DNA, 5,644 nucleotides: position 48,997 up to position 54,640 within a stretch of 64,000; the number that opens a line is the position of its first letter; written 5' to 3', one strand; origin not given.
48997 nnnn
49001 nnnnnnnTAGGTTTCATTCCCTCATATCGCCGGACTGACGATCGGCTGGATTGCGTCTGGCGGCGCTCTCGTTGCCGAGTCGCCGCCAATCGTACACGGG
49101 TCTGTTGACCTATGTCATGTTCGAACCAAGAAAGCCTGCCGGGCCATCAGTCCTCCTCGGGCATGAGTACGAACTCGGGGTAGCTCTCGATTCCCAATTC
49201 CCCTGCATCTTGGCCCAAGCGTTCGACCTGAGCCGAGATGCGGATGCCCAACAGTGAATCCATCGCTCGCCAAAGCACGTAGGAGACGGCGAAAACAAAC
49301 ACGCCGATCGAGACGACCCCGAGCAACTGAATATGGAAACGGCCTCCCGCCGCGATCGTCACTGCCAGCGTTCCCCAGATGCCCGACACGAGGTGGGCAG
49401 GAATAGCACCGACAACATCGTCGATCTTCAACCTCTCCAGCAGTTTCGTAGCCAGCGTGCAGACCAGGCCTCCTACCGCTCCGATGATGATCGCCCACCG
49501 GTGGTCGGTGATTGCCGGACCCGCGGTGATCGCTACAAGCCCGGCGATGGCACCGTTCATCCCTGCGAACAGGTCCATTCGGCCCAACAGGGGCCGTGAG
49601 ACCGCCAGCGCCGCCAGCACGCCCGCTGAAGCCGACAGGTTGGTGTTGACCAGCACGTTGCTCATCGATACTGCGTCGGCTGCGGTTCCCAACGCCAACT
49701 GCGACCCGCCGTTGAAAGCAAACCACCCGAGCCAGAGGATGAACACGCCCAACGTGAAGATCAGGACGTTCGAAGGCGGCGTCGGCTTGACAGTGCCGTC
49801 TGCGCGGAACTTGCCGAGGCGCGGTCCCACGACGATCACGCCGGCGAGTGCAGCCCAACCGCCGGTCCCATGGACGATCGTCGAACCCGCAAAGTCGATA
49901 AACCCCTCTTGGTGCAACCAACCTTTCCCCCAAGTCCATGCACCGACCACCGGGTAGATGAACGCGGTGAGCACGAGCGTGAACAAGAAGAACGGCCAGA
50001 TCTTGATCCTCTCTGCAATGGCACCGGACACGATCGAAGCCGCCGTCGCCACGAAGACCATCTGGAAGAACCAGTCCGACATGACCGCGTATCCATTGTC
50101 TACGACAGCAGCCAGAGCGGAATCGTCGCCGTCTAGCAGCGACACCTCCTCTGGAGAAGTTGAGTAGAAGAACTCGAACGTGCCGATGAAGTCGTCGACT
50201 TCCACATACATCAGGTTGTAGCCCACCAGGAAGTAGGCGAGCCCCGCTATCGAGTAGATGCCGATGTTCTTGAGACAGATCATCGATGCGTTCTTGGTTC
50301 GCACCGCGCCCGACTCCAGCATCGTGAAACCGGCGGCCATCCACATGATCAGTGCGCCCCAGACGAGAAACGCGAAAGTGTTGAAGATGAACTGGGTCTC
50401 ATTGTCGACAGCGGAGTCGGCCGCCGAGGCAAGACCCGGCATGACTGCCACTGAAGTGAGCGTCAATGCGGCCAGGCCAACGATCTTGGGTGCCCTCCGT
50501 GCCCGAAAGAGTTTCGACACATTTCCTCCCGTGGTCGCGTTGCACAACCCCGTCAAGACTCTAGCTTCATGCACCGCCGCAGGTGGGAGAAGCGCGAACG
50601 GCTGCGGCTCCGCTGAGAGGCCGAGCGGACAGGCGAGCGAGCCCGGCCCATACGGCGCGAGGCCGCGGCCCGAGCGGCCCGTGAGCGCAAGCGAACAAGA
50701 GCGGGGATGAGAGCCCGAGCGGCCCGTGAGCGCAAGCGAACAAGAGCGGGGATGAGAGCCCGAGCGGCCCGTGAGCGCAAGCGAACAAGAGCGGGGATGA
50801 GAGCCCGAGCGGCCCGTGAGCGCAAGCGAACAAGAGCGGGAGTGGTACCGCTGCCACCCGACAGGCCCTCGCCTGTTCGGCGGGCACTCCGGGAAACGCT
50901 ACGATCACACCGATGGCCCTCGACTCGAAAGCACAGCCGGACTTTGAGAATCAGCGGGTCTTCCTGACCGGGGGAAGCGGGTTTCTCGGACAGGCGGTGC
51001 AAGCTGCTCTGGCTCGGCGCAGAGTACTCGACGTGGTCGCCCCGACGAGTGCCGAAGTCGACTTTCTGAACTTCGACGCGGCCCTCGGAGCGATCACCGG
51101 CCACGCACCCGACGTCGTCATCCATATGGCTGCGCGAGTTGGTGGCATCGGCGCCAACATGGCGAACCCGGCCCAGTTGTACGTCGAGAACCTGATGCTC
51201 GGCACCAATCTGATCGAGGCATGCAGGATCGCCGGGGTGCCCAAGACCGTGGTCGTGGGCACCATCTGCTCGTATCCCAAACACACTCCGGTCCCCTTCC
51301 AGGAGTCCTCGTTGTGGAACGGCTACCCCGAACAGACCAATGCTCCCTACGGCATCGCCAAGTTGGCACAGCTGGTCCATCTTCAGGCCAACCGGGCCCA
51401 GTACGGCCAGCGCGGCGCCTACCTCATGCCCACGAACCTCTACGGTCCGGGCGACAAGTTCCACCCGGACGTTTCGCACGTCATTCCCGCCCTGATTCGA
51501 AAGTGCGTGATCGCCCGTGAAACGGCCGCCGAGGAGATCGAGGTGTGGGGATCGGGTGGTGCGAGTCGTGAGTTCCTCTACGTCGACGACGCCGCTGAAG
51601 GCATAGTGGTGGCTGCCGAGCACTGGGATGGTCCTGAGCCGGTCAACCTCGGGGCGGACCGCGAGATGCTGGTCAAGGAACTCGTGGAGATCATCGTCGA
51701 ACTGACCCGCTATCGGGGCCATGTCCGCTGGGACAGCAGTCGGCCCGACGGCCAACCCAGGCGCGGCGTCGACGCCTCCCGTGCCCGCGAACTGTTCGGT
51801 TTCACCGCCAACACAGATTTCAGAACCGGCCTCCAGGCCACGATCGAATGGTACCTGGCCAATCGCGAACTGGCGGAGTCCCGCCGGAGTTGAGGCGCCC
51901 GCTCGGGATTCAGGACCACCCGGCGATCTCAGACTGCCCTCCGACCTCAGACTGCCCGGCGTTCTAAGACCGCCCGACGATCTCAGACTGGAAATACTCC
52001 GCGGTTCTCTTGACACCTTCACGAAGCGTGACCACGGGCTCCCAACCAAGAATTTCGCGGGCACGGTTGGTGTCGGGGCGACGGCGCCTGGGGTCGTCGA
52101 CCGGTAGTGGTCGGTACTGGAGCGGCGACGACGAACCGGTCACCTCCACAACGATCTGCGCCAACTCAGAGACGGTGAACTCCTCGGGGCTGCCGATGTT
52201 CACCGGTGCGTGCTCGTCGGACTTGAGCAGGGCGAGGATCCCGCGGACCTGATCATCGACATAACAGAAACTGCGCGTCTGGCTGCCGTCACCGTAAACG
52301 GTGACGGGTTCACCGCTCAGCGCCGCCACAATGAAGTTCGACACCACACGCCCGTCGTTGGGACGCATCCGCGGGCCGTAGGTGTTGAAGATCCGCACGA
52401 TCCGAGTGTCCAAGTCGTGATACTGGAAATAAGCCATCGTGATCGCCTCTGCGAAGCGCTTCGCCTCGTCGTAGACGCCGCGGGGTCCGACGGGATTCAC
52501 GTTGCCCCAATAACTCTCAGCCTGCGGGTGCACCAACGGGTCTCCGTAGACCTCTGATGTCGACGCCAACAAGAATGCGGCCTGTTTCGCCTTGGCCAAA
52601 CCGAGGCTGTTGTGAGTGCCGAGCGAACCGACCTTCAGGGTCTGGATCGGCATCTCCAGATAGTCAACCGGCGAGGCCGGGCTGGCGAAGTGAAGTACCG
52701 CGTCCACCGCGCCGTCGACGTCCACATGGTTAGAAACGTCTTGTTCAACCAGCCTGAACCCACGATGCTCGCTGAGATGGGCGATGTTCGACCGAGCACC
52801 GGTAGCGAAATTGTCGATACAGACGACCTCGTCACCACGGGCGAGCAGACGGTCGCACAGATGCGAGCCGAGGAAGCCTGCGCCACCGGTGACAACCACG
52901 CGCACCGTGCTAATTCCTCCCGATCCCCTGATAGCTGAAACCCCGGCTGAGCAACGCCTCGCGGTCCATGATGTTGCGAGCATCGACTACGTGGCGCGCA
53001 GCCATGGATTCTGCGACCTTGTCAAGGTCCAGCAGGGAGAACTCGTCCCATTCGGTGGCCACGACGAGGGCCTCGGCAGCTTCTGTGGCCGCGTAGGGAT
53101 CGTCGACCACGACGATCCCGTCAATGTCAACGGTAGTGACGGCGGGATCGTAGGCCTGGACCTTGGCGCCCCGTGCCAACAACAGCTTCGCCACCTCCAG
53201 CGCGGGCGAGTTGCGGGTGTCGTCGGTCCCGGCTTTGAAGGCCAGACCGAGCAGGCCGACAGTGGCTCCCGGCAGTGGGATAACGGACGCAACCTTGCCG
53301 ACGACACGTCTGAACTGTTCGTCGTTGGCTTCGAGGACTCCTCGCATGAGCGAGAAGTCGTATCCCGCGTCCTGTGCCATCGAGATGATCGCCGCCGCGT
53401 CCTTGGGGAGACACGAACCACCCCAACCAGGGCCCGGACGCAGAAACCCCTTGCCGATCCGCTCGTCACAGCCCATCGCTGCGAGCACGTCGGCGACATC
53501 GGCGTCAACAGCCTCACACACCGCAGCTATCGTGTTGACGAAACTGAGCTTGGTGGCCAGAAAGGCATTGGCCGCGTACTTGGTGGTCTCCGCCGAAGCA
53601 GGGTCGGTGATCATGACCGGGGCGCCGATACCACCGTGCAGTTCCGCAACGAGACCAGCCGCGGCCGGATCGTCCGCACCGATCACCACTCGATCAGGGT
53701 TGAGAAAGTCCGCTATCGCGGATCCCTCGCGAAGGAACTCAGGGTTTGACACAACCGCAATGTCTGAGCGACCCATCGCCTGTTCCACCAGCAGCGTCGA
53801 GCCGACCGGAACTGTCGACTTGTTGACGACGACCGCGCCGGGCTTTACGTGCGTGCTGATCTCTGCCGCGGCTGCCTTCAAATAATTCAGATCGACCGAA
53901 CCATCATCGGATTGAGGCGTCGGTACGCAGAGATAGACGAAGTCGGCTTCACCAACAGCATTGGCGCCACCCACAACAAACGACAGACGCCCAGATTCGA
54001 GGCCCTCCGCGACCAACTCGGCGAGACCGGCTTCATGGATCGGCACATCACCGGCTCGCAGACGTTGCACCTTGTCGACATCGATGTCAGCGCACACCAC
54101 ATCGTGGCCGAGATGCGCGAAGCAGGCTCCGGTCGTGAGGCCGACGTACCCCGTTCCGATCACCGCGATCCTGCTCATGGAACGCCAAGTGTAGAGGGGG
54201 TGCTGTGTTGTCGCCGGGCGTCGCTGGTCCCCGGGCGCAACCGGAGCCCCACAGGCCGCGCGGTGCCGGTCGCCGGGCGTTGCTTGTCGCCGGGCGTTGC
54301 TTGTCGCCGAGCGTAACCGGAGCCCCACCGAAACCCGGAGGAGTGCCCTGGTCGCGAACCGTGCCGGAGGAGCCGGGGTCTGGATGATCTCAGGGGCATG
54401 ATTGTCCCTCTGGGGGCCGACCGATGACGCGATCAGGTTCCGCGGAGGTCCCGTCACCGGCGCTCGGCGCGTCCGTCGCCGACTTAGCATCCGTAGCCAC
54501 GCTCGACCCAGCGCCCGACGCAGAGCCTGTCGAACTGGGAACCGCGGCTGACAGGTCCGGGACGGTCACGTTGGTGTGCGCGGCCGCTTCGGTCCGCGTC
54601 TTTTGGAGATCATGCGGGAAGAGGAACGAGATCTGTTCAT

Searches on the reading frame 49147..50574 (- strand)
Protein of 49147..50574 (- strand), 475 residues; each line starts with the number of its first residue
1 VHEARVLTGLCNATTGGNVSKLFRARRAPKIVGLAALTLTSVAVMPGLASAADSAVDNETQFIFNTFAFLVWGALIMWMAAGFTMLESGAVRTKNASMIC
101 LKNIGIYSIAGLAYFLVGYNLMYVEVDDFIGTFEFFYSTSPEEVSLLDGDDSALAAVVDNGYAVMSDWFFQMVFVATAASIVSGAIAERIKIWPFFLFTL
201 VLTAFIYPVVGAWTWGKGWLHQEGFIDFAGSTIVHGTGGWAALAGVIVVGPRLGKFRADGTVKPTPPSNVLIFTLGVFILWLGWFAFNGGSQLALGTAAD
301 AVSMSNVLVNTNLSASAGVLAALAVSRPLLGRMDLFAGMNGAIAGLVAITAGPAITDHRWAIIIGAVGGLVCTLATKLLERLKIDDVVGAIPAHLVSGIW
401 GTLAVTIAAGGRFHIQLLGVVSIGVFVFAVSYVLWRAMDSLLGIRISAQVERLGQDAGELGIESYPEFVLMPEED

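Call 8: search_protein_families(library=pfam, proteins=[window:49147-50574:-], max_evalue=0.001)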
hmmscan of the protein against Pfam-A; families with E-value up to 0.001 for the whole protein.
window:49147-50574:- (475 aa): 1 family
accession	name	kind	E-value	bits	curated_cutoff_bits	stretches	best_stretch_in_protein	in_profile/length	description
PF00909.26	Ammonium_transp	-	1.1e-94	317.9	23.2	1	69-463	3-397/399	Ammonium Transporter Family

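Call 20: search_protein_families(library=ncbifam, proteins=[window:49147-50574:-], max_evalue=0.00001)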
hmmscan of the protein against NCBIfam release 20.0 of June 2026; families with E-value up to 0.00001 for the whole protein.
window:49147-50574:- (475 aa): 3 families
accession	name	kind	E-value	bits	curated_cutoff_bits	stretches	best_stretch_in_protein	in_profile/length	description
TIGR03644.1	marine_trans_1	hypoth_equivalog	2.2e-155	517.4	514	1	62-468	1-404/404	probable ammonium transporter, marine subtype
TIGR00836.1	amt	subfamily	2.5e-97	326.3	343.3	1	69-465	5-406/406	ammonium transporter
NF007947.0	PRK10666.1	equivalog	1.2e-37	129.9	657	1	36-465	7-426/428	ammonium transporter AmtB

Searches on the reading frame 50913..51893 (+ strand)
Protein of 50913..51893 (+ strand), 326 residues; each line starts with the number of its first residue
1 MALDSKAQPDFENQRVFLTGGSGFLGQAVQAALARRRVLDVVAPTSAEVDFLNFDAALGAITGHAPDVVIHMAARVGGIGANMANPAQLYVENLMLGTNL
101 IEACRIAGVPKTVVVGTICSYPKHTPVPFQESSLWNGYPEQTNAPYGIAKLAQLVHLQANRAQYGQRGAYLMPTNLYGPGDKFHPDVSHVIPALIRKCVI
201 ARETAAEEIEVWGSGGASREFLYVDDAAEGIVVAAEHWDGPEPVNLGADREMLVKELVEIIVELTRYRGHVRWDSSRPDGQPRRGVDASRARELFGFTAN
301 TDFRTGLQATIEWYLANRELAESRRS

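Call 8: search_protein_families(library=pfam, proteins=[window:50913-51893:+], max_evalue=0.001)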
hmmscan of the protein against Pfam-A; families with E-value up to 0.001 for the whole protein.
window:50913-51893:+ (326 aa): 5 families
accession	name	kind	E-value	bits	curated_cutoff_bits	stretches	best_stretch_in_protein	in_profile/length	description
PF01370.27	Epimerase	-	4.5e-53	180.6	20.9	1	16-247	1-240/240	NAD dependent epimerase/dehydratase family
PF16363.11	GDP_Man_Dehyd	-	1.1e-17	64.9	27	1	49-309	59-331/332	GDP-mannose 4,6 dehydratase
PF04321.23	RmlD_sub_bind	-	1.2e-07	31.5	27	1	15-109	2-94/287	RmlD substrate binding domain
PF01073.25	3Beta_HSD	-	1.9e-05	24.3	22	1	19-237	3-231/280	3-beta hydroxysteroid dehydrogenase/isomerase family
PF13460.12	NAD_binding_10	-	0.00092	19.6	27.2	0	44-160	41-134/184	NAD(P)H-binding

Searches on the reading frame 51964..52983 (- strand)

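Call 8: search_protein_families(library=pfam, proteins=[window:51964-52983:-], max_evalue=0.001)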
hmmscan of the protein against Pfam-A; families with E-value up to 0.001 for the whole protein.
window:51964-52983:- (339 aa): 7 families
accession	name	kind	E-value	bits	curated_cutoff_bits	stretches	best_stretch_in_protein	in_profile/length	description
PF16363.11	GDP_Man_Dehyd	-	1.9e-50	172.7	27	1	31-327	2-332/332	GDP-mannose 4,6 dehydratase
PF01370.27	Epimerase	-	2e-48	165.3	20.9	1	29-264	1-240/240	NAD dependent epimerase/dehydratase family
PF01073.25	3Beta_HSD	-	3.5e-11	43.1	22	1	30-244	1-220/280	3-beta hydroxysteroid dehydrogenase/isomerase family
PF07993.18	NAD_binding_4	-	3.8e-08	33.3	20.1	0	91-214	87-217/258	Male sterility protein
PF02719.21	Polysacc_synt_2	-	2.5e-06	27.3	20.2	0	165-285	132-250/293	Polysaccharide biosynthesis protein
PF04321.23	RmlD_sub_bind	-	4.1e-06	26.5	27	1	28-295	2-250/287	RmlD substrate binding domain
PF00106.31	adh_short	-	3.5e-05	23.8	26.6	1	29-97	3-72/195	short chain dehydrogenase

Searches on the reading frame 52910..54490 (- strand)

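Call 8: search_protein_families(library=pfam, proteins=[window:52910-54490:-], max_evalue=0.001)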
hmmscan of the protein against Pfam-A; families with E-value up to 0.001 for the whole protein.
window:52910-54490:- (526 aa): 4 families
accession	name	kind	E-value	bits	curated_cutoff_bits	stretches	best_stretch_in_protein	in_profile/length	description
PF03721.20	UDPG_MGDP_dh_N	-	5.1e-59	199.4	27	1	107-283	2-186/187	UDP-glucose/GDP-mannose dehydrogenase family, NAD binding domain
PF00984.24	UDPG_MGDP_dh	-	5.7e-34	116.5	25.4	1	299-390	2-93/94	UDP-glucose/GDP-mannose dehydrogenase family, central domain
PF03720.21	UDPG_MGDP_dh_C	-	4.9e-31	107.6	30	1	413-510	2-103/103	UDP-glucose/GDP-mannose dehydrogenase family, UDP binding domain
PF03446.21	NAD_binding_2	-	7.6e-05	23.2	21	1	107-249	1-117/161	NAD binding domain of 6-phosphogluconate dehydrogenase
